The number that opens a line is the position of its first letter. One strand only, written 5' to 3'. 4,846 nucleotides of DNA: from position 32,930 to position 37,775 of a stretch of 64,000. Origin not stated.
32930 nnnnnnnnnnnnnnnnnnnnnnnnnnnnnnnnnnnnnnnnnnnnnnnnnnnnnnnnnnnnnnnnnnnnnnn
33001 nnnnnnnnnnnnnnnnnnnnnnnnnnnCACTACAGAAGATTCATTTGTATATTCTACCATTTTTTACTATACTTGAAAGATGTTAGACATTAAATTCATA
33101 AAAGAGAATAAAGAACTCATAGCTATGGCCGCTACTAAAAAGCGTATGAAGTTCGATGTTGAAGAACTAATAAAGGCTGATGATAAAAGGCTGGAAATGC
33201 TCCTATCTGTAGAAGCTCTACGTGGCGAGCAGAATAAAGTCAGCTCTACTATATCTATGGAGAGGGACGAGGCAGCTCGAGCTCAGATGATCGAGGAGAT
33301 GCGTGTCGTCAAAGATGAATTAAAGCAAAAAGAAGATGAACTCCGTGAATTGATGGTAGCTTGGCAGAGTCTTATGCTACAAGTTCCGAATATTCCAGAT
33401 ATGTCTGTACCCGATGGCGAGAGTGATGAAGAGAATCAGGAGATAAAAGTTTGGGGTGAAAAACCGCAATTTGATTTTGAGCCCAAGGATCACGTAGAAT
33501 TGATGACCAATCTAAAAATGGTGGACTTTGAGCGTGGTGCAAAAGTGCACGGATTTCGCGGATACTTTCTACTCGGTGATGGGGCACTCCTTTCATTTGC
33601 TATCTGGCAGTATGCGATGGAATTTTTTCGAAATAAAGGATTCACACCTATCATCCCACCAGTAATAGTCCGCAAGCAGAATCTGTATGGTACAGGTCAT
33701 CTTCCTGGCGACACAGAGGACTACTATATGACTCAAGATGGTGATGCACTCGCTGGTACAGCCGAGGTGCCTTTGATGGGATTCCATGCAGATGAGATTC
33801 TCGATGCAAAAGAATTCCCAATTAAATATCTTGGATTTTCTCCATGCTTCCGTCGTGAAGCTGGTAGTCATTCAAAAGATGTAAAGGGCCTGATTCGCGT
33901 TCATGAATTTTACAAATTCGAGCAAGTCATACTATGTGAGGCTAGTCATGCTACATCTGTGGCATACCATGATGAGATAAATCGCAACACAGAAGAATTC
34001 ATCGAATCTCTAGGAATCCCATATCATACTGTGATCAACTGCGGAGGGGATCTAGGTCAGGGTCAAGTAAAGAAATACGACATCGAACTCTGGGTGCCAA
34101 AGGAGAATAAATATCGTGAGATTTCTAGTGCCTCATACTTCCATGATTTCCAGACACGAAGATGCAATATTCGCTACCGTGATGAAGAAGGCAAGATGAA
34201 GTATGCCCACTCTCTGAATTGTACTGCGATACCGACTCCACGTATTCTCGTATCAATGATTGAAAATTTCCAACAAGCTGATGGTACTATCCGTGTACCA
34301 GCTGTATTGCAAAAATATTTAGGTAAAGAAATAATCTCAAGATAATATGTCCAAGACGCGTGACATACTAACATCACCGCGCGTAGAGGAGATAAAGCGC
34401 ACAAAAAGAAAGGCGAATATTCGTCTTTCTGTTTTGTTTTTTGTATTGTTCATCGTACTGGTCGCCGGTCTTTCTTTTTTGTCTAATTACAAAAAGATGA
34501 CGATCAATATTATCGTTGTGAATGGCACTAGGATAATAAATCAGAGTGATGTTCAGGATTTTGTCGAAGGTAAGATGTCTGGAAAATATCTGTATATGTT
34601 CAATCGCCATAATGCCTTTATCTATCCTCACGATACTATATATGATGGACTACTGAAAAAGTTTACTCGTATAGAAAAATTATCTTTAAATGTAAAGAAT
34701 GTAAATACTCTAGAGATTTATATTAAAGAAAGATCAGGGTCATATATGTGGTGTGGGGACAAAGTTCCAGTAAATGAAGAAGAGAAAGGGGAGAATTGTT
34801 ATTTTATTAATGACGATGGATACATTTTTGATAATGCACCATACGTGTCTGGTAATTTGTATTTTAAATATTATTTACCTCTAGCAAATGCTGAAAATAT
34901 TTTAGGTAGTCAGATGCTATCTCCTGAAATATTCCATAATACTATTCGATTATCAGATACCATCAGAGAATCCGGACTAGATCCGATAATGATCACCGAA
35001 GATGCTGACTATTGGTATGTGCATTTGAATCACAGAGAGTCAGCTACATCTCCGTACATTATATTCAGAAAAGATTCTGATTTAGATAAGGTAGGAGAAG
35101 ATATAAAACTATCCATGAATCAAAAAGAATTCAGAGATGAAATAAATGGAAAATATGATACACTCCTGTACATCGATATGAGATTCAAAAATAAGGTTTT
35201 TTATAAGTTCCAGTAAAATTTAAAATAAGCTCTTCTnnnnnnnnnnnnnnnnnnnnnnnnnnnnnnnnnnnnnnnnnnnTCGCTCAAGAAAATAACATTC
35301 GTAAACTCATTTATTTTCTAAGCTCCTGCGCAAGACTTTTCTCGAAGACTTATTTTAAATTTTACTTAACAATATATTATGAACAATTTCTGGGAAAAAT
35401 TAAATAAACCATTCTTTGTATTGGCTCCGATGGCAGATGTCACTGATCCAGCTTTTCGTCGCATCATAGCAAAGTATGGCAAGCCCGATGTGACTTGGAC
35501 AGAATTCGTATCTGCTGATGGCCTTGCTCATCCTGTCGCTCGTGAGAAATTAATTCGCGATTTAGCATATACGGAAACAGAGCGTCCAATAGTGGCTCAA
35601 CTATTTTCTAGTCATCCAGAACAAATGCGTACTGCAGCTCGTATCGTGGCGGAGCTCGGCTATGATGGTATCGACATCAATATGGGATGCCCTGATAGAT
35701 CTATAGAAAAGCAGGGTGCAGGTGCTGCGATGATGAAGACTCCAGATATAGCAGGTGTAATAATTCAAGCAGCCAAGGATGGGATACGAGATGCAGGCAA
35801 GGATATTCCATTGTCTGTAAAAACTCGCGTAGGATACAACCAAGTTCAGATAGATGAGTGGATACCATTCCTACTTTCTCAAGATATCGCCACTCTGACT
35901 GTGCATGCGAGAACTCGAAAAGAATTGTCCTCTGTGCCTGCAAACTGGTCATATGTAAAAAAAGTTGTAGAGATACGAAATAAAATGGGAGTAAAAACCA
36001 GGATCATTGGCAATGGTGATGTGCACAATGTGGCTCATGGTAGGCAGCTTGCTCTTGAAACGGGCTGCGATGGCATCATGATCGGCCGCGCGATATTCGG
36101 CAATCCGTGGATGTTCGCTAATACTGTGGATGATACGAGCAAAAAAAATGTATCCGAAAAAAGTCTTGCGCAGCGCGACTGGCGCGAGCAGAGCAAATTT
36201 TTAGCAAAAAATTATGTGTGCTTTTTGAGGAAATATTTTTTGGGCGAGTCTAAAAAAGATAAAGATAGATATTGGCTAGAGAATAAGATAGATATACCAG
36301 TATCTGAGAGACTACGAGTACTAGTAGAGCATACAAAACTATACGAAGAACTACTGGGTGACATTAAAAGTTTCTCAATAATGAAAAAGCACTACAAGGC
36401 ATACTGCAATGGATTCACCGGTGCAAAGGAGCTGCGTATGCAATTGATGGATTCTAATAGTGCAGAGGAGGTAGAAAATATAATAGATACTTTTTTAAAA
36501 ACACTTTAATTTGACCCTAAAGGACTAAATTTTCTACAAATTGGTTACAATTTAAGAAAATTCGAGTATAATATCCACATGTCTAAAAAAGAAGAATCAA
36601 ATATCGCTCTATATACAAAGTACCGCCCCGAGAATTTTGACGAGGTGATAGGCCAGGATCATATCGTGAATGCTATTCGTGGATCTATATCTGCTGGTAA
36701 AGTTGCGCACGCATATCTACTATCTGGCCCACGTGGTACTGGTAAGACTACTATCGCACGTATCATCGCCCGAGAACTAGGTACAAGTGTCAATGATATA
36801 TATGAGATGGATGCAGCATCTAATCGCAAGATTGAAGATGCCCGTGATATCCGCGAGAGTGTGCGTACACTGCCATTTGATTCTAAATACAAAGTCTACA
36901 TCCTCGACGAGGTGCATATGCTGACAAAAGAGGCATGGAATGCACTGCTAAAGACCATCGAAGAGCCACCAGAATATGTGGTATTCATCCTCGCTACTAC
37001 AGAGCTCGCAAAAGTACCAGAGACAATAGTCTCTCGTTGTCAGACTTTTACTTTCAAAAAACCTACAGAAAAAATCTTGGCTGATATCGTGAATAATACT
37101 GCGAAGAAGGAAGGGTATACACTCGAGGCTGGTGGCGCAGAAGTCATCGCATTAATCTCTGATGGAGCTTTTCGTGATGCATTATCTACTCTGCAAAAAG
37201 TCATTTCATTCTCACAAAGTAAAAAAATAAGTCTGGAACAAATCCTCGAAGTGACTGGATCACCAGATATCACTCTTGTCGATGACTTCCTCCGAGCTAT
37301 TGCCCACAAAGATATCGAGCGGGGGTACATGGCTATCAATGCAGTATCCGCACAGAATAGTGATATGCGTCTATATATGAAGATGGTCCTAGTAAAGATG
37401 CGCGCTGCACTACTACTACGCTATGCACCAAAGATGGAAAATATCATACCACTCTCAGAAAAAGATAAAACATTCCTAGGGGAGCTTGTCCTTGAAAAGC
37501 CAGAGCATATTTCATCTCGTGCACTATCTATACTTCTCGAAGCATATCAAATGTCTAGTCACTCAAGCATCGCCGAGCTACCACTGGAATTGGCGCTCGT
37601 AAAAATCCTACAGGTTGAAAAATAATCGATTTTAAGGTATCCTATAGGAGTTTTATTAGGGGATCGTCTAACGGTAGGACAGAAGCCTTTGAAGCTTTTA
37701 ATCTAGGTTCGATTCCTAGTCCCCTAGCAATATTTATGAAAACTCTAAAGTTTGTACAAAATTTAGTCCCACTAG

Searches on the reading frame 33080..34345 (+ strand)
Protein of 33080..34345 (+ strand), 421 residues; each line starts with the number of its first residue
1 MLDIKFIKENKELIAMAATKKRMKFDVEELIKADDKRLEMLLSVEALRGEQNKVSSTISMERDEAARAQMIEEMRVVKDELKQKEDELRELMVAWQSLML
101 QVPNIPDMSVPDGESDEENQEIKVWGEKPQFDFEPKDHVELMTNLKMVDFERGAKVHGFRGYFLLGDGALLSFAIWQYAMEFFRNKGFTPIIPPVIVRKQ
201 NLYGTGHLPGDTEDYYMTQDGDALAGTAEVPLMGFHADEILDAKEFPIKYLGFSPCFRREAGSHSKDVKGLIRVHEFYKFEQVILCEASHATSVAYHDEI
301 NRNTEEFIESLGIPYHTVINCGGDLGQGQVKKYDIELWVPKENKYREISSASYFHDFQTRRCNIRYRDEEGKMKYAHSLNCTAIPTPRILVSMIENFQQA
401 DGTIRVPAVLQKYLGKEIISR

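Call 20: search_protein_families(library=pfam, proteins=[window:33080-34345:+], max_evalue=0.0001)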
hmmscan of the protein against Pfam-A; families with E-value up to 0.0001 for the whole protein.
window:33080-34345:+ (421 aa): 2 families
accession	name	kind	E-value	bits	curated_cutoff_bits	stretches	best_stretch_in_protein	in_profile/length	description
PF00587.30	tRNA-synt_2b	-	1.4e-29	103.9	29.3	1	223-396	12-178/179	tRNA synthetase class II core domain (G, H, P, S and T)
PF02403.27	Seryl_tRNA_N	-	3.4e-20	72.7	28.2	1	1-106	1-108/108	Seryl-tRNA synthetase N-terminal domain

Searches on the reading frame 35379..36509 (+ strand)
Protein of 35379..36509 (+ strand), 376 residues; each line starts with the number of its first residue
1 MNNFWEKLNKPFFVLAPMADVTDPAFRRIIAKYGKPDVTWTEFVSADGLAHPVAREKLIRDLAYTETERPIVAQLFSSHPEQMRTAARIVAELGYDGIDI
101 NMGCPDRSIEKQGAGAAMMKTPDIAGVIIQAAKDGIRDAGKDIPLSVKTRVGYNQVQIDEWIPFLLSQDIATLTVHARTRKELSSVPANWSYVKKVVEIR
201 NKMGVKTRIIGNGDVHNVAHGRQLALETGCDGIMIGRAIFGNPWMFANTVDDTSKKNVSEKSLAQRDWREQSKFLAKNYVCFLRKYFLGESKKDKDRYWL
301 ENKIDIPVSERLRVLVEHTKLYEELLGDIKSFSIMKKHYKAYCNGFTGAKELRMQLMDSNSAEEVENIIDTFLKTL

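Call 20: search_protein_families(library=pfam, proteins=[window:35379-36509:+], max_evalue=0.0001)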
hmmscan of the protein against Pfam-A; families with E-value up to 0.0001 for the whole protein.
window:35379-36509:+ (376 aa): 1 family
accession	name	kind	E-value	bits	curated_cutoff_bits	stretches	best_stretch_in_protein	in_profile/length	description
PF01207.24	Dus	-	2.7e-67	227.5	20.4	1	15-262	2-238/311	Dihydrouridine synthase (Dus)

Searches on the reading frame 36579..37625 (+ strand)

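Call 20: search_protein_families(library=pfam, proteins=[window:36579-37625:+], max_evalue=0.0001)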
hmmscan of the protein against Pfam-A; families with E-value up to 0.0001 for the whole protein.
window:36579-37625:+ (348 aa): 13 families
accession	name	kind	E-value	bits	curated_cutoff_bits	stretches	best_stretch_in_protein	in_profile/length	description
PF13177.12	DNA_pol3_delta2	-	5.6e-34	117.9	27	2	81-162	79-160/161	DNA polymerase III, delta subunit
PF00004.35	AAA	-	7.4e-17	62.5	21.2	1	46-158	1-127/131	ATPase family associated with various cellular activities (AAA)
PF05496.18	RuvB_N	-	9.2e-12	45.4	27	1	16-129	2-110/159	Holliday junction DNA helicase RuvB P-loop domain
PF13173.12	AAA_14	-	7.5e-09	36.1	27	1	45-139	4-97/129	AAA domain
PF07728.20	AAA_5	-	9.2e-07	29.4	22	1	47-129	3-92/139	AAA domain (dynein-related subfamily)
PF06068.19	TIP49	-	1.2e-06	28.4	23.8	0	33-72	39-79/347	TIP49 P-loop domain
PF13401.12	AAA_22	-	3.5e-06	27.8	27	0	46-88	8-47/130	AAA domain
PF03215.21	Rad17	-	5.3e-06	26.9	23.8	1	5-84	3-89/186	Rad17 P-loop domain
PF13604.12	AAA_30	-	4e-05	23.9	27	0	45-137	20-122/191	AAA domain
PF04851.21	ResIII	-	4.5e-05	23.9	22.5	0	94-129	116-152/164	Type III restriction enzyme, res subunit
PF13191.12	AAA_16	-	6.1e-05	24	32.6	0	31-70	14-51/167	AAA ATPase domain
PF20720.3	nSTAND3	-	6.2e-05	23.2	27.2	0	43-127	17-95/155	Novel STAND NTPase 3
PF25199.1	nSTAND_NTPase5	-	9.1e-05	22.7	34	0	29-139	24-131/145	Novel STAND NTPase 5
